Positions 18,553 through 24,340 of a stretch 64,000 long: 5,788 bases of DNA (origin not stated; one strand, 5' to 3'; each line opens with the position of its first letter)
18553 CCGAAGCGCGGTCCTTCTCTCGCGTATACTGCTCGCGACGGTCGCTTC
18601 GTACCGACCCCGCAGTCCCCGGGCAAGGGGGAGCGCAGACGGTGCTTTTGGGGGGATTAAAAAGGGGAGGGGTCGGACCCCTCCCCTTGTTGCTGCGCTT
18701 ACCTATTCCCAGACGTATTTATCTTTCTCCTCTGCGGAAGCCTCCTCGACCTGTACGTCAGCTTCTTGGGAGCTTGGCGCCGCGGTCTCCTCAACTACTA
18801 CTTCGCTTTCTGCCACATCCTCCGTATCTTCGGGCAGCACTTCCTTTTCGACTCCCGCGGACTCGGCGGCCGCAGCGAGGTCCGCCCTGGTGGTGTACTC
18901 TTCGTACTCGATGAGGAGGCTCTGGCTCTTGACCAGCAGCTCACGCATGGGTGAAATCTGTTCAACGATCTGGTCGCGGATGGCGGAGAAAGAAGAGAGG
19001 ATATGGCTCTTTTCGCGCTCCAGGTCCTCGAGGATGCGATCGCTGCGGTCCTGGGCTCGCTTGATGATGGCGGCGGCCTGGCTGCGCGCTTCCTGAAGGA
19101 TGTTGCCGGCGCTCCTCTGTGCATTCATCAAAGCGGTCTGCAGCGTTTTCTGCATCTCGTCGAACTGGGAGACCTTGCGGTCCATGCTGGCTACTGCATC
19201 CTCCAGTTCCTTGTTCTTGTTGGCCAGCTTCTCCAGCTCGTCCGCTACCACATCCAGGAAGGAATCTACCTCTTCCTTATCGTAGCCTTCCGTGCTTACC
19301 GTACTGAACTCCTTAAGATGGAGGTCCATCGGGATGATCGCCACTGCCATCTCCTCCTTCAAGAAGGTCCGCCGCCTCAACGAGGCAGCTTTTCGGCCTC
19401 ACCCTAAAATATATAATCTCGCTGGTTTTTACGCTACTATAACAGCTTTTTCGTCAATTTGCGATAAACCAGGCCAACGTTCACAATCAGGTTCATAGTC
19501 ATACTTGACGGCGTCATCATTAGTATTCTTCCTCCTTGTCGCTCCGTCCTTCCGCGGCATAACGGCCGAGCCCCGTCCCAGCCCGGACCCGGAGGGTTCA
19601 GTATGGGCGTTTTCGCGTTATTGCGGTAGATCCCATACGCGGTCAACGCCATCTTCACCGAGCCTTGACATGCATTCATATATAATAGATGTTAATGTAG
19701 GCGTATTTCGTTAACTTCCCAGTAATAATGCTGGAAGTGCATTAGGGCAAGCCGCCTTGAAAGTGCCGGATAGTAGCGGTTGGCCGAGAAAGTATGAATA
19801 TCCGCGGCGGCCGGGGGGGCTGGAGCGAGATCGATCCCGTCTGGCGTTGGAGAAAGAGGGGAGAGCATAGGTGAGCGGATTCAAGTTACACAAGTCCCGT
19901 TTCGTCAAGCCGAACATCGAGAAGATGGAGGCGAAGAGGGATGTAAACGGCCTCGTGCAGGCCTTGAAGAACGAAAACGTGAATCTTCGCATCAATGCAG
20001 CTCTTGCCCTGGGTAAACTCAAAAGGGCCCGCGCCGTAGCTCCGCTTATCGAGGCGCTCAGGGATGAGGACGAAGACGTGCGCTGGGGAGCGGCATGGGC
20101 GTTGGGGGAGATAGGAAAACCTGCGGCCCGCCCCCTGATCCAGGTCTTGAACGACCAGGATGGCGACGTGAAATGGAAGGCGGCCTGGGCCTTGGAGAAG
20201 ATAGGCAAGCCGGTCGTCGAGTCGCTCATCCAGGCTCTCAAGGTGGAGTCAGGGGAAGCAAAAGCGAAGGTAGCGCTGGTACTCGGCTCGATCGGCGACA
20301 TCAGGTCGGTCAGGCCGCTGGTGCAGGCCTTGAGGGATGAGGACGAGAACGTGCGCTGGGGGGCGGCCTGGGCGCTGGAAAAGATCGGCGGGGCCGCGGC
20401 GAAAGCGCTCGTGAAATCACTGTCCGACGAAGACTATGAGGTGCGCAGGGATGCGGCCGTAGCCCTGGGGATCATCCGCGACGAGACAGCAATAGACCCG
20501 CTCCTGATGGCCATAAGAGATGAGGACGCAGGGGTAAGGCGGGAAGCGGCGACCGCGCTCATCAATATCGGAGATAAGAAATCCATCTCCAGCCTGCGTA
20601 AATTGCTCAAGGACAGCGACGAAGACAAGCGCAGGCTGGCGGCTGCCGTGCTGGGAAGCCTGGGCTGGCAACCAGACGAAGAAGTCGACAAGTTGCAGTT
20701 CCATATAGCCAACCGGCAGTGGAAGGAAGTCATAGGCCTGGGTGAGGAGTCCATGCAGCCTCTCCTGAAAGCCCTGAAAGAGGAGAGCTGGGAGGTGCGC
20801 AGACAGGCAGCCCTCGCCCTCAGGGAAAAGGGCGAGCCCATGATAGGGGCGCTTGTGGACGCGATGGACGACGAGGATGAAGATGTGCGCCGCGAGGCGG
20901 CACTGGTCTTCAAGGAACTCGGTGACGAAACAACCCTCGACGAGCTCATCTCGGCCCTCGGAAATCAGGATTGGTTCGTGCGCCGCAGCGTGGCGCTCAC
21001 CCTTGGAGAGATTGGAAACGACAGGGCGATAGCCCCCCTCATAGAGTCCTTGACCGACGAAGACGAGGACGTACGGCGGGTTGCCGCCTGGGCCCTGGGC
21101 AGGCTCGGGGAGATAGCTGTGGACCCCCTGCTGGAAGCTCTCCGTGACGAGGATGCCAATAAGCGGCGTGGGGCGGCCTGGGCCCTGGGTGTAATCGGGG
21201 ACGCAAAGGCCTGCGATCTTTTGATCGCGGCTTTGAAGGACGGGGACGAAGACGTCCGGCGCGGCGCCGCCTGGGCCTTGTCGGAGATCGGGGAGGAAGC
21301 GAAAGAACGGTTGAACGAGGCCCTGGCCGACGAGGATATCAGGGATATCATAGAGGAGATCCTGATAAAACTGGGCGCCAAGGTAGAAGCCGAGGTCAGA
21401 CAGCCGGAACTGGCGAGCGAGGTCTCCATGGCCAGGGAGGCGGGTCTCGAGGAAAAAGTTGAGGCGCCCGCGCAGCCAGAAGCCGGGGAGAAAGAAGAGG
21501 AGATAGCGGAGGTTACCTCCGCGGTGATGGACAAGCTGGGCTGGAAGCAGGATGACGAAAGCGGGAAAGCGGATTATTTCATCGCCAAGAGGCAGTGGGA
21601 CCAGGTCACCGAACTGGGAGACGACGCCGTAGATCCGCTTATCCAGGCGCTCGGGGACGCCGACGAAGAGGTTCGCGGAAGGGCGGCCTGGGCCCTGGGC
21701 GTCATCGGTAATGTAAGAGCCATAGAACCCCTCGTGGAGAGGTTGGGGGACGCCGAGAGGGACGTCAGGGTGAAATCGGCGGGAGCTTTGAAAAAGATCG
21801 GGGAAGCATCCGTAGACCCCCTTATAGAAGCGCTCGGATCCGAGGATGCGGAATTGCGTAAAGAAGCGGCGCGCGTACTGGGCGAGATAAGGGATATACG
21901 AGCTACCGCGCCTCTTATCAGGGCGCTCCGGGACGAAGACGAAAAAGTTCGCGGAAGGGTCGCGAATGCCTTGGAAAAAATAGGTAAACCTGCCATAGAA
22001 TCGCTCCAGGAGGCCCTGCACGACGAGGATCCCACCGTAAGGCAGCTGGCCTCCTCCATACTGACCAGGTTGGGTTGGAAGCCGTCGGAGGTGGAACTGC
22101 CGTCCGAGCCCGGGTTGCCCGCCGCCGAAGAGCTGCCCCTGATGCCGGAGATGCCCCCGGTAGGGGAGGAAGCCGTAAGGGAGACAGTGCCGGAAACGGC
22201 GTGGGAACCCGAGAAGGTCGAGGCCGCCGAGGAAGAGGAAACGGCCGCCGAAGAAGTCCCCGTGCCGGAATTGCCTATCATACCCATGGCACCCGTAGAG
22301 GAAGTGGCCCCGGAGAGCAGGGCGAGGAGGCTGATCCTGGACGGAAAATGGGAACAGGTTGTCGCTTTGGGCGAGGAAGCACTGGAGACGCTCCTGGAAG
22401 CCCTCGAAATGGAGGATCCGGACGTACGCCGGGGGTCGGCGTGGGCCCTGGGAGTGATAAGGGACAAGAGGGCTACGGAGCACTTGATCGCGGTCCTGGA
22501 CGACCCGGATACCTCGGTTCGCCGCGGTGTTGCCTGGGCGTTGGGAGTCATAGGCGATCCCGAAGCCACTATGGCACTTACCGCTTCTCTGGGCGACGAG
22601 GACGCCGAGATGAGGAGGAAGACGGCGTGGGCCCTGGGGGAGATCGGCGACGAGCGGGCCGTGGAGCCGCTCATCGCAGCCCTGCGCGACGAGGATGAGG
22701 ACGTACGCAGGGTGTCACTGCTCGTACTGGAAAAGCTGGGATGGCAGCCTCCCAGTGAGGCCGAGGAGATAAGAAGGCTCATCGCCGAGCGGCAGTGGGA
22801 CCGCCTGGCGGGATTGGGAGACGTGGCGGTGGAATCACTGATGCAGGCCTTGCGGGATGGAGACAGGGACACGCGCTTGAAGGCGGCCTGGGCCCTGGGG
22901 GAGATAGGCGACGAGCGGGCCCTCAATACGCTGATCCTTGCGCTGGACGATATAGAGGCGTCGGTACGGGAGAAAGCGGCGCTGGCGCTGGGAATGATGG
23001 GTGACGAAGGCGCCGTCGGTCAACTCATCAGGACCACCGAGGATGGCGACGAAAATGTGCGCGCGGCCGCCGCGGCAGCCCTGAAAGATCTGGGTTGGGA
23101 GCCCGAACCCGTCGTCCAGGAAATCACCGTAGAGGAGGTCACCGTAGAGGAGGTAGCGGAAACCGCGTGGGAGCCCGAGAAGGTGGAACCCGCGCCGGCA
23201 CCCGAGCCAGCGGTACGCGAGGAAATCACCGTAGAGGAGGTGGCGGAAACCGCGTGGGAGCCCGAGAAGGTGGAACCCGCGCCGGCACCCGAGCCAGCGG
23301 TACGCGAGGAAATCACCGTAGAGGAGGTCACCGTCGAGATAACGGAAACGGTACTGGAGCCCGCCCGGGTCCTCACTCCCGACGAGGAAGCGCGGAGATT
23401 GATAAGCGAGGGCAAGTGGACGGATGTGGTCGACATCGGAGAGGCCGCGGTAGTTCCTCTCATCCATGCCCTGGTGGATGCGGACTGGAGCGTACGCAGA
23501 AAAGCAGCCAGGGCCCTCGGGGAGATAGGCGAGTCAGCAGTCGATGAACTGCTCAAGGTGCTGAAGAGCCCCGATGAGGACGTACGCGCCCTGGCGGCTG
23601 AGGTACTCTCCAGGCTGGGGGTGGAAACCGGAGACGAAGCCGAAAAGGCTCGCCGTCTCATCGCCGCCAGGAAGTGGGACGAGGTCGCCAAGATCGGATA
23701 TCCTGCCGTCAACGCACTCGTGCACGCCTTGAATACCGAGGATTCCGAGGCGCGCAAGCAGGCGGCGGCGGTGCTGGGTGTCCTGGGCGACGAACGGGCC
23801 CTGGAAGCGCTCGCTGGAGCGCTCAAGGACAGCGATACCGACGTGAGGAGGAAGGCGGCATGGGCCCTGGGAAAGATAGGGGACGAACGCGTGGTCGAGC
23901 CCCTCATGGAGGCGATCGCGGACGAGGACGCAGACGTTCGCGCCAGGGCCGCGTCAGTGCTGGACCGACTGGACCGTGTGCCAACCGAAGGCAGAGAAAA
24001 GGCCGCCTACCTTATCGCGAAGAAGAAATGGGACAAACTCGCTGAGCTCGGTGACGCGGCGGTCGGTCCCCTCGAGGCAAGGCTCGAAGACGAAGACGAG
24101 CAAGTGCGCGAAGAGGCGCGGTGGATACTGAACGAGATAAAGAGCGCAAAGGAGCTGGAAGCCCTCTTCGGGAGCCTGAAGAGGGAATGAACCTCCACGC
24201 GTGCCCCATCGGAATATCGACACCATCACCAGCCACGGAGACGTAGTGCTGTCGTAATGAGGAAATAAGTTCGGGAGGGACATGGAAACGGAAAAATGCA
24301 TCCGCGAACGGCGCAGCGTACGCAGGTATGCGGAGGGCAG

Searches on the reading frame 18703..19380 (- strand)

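Call 51: search_protein_families(library=pfam, proteins=[window:18703-19380:-], max_evalue=0.001)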
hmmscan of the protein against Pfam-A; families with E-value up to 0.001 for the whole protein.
window:18703-19380:- (225 aa): 1 family
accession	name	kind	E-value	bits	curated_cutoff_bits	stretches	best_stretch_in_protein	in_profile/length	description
PF05103.18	DivIVA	-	8.3e-27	94.2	28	1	17-137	3-122/131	DivIVA protein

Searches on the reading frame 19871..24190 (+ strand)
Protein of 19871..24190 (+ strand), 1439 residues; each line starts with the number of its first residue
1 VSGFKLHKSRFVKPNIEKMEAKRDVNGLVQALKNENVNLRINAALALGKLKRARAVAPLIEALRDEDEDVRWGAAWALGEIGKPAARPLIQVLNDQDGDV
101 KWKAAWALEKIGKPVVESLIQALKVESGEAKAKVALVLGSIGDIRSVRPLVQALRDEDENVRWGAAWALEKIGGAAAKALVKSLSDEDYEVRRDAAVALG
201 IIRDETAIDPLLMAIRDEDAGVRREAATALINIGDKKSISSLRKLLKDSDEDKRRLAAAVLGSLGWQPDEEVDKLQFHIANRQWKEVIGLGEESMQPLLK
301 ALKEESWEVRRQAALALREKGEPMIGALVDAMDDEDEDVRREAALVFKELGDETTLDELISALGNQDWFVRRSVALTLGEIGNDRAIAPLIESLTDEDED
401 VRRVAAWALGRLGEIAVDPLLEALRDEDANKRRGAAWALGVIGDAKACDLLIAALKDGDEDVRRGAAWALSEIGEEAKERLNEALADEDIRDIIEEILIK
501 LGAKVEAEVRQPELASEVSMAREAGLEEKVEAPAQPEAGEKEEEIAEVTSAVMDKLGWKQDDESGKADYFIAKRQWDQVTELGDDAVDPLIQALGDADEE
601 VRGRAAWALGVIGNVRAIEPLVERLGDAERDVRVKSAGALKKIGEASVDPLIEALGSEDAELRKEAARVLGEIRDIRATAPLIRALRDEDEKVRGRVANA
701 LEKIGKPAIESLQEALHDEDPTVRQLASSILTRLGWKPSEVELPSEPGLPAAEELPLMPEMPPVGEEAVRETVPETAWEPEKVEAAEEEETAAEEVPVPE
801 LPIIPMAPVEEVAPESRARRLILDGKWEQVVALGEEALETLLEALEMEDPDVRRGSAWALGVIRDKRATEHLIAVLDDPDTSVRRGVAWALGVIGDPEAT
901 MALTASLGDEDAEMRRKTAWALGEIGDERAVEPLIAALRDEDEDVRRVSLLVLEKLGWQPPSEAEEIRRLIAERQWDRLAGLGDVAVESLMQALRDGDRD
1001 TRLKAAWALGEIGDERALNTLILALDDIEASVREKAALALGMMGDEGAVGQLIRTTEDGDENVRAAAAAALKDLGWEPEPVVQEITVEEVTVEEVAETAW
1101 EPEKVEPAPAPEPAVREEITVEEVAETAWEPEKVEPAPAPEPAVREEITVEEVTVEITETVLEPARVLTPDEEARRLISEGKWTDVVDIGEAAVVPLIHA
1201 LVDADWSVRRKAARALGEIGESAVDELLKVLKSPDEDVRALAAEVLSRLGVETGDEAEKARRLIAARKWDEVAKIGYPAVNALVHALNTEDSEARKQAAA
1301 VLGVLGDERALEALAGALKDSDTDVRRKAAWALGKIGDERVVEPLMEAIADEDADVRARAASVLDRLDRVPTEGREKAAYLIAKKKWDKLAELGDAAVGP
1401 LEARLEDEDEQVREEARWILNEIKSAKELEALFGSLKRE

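Call 24: search_protein_families(library=pfam, proteins=[window:19871-24190:+], max_evalue=0.001)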
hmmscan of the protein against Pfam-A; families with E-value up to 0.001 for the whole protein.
window:19871-24190:+ (1439 aa): 13 families
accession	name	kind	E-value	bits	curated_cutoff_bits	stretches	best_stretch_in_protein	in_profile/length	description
PF13646.12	HEAT_2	-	5.6e-196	635.9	27.7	15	327-410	3-88/88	HEAT repeats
PF03130.22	HEAT_PBS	-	2.5e-114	360.9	20.9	8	1325-1351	1-27/27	PBS lyase HEAT-like repeat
PF02985.28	HEAT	-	2.2e-110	350.2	23.5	1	389-415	4-30/31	HEAT repeat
PF13513.12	HEAT_EZ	-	5.6e-80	263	27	2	39-81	3-55/55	HEAT-like repeat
PF00514.29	Arm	-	1.9e-78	256.7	20.6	2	382-412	9-39/41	Armadillo/beta-catenin-like repeat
PF12717.13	Cnd1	-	2.7e-46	158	26.4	0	701-738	15-51/162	non-SMC mitotic condensation complex subunit 1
PF12755.13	Vac14_Fab1_bd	-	1.4e-17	64.5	22.1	0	53-95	26-68/97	Vacuolar 14 Fab1-binding region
PF25786.1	HEAT_GCN1_C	-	3.3e-17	63.4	27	0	292-318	66-92/151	GCN1-like, C-terminal HEAT repeats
PF24714.1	TOR1L1_N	-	2.6e-14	53.7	43.3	0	619-737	133-241/281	TORTIFOLIA1 N-terminal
PF25767.1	ARM_TBCD_2nd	-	8.5e-12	45.4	29.7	0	54-81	77-104/245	Tubulin-specific chaperone D-like, ARM repeats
PF25598.1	ARM_PUB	-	5.9e-09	36.2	33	0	18-51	85-118/308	Plant U-box protein ARM repeat region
PF01602.26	Adaptin_N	-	1.3e-08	34.3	37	0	1279-1369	80-180/524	Adaptin N terminal region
PF22646.2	PPP2R1A-like_HEAT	-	6.9e-06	26.8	27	0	178-228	10-68/78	PPP2R1A-like HEAT repeat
